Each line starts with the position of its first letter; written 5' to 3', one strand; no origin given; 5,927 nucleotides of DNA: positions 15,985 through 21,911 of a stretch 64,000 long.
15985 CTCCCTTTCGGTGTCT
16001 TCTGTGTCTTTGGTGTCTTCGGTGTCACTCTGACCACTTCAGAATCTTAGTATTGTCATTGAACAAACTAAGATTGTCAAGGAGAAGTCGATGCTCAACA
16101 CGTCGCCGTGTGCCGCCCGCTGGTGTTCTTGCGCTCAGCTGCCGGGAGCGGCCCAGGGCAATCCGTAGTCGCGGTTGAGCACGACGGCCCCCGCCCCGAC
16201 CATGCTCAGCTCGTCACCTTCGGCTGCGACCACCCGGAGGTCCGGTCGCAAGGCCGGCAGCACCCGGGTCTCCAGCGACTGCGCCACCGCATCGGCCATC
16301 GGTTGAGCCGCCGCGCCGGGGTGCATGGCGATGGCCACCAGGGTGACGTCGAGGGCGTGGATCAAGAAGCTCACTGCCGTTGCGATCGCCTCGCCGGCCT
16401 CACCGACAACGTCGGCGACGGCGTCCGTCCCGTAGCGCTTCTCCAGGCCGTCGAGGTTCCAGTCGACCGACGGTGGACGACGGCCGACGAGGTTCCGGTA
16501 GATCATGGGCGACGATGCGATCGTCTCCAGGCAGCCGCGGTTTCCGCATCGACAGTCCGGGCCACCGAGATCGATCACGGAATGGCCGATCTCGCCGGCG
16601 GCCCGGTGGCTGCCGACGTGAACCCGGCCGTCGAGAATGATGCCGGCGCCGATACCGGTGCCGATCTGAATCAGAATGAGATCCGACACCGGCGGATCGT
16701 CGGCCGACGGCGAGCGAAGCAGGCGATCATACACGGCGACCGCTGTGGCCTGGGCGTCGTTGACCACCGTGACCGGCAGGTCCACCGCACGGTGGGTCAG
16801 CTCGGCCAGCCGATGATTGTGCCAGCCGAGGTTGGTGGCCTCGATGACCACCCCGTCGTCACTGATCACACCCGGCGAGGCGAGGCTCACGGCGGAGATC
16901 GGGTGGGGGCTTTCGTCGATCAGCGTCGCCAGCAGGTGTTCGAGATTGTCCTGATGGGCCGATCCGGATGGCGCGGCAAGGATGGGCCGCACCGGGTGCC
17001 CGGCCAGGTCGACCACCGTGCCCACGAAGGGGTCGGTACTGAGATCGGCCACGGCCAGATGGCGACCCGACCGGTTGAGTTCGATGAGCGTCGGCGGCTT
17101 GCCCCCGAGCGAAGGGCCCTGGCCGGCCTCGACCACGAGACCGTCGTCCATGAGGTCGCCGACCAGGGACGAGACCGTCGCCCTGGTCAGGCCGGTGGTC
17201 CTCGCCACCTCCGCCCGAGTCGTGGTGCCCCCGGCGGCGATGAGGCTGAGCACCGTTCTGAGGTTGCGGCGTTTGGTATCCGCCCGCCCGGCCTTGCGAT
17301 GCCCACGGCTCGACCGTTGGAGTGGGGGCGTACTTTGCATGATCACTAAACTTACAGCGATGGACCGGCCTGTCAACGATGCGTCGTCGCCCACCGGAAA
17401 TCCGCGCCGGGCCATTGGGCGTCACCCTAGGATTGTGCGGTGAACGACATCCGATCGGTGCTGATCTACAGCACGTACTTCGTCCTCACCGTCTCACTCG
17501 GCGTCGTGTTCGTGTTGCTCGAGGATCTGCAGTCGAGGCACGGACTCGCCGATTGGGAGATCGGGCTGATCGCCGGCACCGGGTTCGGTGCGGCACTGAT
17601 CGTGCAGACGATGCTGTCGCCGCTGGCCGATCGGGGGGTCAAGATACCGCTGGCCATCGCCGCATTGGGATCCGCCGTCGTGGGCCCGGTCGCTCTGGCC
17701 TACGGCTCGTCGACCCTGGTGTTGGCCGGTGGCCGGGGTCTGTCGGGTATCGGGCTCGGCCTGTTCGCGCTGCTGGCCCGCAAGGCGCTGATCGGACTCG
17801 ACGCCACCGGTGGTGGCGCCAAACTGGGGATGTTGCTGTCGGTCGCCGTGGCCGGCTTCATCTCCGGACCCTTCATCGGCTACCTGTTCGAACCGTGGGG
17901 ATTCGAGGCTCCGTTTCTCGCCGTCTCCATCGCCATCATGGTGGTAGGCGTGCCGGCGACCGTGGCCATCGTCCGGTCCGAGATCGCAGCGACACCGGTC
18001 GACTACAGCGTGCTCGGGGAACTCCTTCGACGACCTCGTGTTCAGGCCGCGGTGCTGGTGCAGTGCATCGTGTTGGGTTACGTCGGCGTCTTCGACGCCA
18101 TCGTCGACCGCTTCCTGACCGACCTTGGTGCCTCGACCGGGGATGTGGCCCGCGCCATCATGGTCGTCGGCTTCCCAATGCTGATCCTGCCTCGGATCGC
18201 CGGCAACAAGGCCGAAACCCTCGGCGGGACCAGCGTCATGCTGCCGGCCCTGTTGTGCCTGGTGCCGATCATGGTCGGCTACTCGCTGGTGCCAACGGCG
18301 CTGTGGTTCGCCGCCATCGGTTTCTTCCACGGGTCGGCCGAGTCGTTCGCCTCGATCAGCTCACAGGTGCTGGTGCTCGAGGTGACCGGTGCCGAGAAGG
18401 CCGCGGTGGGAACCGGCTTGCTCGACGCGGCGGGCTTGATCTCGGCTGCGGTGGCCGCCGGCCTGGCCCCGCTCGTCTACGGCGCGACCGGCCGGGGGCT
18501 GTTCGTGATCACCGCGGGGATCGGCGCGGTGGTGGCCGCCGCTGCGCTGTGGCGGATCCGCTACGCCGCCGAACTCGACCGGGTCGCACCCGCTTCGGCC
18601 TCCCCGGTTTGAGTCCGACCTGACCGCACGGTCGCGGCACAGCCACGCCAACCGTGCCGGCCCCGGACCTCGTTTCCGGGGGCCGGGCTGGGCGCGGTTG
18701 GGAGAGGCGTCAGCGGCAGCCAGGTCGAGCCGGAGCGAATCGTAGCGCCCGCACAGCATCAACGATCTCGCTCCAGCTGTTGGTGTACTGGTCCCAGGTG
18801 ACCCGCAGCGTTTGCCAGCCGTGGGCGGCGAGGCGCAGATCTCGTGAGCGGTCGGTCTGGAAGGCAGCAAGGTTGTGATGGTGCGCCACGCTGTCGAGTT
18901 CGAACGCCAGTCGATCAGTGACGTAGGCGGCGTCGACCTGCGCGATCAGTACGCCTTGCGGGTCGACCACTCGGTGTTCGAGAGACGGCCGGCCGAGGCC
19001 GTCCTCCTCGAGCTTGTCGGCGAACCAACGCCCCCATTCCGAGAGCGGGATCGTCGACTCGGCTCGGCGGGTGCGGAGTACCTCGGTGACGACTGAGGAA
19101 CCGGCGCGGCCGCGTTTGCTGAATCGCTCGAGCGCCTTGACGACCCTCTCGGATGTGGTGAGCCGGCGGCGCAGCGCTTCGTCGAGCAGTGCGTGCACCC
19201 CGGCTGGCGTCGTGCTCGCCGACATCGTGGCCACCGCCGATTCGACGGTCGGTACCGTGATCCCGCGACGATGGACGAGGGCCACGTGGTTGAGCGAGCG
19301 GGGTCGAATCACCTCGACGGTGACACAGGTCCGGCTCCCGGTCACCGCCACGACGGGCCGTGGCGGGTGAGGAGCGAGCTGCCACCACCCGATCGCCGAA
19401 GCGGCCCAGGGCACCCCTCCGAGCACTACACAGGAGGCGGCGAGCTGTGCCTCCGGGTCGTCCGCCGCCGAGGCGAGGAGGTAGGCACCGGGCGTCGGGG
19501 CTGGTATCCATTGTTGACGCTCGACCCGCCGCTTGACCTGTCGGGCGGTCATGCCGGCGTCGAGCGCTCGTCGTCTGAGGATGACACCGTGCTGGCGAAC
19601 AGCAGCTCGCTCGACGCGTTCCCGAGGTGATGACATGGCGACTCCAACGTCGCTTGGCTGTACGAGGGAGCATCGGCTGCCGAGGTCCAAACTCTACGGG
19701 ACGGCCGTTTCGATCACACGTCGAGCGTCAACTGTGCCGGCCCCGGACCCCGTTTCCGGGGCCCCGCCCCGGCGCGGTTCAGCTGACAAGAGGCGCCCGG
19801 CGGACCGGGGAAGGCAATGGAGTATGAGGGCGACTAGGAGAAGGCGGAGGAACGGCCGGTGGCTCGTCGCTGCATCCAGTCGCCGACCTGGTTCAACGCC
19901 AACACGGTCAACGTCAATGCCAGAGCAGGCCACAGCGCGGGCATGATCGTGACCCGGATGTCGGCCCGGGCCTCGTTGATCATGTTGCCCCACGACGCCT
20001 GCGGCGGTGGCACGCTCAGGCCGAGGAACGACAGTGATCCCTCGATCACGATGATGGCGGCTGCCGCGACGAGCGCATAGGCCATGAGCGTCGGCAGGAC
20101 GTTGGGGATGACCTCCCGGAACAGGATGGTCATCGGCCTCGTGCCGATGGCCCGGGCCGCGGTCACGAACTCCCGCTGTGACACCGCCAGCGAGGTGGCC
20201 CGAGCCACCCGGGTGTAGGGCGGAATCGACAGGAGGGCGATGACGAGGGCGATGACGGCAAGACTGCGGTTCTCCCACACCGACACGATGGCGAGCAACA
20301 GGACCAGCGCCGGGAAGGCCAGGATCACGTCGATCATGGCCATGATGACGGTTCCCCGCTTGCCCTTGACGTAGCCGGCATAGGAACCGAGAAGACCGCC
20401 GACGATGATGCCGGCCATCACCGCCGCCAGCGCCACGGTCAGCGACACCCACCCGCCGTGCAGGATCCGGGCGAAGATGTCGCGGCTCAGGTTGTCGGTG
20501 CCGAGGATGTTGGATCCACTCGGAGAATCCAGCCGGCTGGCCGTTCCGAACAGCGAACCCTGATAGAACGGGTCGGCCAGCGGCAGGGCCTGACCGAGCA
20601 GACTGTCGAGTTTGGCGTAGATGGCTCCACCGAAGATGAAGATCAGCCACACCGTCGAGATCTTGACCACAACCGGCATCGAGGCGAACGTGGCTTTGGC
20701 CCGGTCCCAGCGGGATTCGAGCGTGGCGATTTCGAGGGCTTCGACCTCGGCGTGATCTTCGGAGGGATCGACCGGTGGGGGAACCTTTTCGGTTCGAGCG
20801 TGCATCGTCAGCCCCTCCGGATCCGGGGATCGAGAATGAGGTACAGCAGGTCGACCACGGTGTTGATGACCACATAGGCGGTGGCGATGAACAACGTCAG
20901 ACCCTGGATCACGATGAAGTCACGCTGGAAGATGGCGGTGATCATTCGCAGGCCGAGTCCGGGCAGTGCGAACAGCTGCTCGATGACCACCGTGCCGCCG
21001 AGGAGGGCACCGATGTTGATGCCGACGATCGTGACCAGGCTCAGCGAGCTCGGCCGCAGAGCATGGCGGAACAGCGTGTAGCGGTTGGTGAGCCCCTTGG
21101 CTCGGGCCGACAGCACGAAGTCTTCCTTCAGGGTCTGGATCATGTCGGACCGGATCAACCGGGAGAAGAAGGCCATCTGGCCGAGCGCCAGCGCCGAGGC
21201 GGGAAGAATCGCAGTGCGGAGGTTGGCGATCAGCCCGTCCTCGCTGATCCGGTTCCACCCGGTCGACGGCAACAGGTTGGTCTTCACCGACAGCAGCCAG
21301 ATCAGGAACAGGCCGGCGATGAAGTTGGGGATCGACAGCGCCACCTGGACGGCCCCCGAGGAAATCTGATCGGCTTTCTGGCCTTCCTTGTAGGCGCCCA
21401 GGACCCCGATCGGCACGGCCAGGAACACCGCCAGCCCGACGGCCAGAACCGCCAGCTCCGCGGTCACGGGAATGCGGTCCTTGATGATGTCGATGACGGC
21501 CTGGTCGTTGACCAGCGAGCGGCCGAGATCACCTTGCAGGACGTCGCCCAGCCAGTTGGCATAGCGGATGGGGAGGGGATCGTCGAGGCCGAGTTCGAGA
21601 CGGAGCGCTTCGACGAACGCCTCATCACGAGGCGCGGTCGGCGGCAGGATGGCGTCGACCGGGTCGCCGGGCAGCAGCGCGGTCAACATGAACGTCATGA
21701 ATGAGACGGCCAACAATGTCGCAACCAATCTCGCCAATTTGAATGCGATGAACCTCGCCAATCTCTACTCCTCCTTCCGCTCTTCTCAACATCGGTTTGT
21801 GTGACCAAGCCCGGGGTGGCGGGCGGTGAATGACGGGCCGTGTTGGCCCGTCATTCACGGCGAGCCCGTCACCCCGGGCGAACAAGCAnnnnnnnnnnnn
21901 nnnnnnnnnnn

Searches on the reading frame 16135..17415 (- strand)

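Call 42: search_protein_families(library=pfam, proteins=[window:16135-17415:-], max_evalue=0.001)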
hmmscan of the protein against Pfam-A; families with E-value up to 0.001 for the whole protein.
window:16135-17415:- (426 aa): 6 families
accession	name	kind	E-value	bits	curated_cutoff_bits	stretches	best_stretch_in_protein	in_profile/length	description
PF00480.26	ROK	-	4.7e-37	128.5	22.9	1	155-413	36-292/294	ROK family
PF12802.13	MarR_2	-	4.4e-07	30.4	27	1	55-95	10-51/61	MarR family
PF13412.12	HTH_24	-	7.5e-06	25.9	21.9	1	50-94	3-47/48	Winged helix-turn-helix DNA-binding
PF02685.22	Glucokinase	-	1.2e-05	25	22.1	1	156-279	35-159/314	Glucokinase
PF09339.16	HTH_IclR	-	2.2e-05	24.6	22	1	55-95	8-49/52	IclR helix-turn-helix domain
PF24034.1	DUF7343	-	7e-05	23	27.6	1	55-95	8-49/62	Domain of unknown function (DUF7343)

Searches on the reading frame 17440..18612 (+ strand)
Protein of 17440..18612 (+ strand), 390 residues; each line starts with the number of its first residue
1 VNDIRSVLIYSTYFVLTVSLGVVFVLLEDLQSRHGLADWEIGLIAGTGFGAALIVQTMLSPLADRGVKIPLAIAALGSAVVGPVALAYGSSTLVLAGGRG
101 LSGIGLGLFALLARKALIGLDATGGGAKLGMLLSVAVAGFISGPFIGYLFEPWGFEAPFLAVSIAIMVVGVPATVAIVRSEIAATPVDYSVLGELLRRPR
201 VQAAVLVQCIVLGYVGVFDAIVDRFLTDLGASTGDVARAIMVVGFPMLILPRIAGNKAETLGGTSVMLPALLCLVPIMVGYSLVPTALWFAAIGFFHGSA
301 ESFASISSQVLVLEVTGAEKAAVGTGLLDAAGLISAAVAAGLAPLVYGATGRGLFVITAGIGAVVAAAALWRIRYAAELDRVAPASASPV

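Call 42: search_protein_families(library=pfam, proteins=[window:17440-18612:+], max_evalue=0.001)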
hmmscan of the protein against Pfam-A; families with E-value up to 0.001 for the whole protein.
window:17440-18612:+ (390 aa): 1 family
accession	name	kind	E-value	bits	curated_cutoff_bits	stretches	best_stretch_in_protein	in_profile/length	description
PF07690.21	MFS_1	-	1.1e-17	64.5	33.4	2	11-327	3-334/347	Major Facilitator Superfamily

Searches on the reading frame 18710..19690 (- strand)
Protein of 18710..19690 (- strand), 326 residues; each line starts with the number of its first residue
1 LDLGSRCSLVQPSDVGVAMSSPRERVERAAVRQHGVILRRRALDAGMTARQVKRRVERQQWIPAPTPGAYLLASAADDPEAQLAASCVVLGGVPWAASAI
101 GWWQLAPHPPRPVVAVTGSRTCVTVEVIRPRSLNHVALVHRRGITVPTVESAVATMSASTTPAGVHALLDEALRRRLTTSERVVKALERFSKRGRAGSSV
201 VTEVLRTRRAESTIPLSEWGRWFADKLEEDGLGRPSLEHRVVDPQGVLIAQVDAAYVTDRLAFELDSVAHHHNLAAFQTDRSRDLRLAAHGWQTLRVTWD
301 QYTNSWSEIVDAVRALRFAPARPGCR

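Call 42: search_protein_families(library=pfam, proteins=[window:18710-19690:-], max_evalue=0.001)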
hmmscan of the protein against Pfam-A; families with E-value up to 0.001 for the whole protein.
window:18710-19690:- (326 aa): 2 families
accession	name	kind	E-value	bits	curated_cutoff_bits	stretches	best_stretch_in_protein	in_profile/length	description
PF18741.7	MTES_1575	-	2.4e-05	24.7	38.2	1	252-313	27-92/96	REase_MTES_1575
PF04480.18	DUF559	-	0.00091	19.5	20.6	0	252-313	46-104/109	Protein of unknown function (DUF559)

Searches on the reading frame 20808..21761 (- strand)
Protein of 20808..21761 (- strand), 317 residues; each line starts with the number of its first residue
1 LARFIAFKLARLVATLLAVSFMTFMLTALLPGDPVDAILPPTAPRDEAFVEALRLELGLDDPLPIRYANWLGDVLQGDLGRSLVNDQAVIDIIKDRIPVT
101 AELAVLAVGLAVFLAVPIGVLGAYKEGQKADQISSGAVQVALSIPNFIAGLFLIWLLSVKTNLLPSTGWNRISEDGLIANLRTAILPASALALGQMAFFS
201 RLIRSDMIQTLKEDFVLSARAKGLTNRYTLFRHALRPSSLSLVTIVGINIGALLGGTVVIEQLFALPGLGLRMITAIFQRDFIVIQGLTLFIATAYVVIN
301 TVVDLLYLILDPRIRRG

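Call 42: search_protein_families(library=pfam, proteins=[window:20808-21761:-], max_evalue=0.001)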
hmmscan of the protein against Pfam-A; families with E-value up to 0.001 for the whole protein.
window:20808-21761:- (317 aa): 2 families
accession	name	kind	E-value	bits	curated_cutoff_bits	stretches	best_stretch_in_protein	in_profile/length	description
PF00528.27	BPD_transp_1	-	6.6e-39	134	26.4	1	115-316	1-184/184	Binding-protein-dependent transport system inner membrane component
PF19300.4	BPD_transp_1_N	-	9.4e-12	45.6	23.8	1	1-104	1-114/114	Binding-prot-dependent transport system membrane comp, N-term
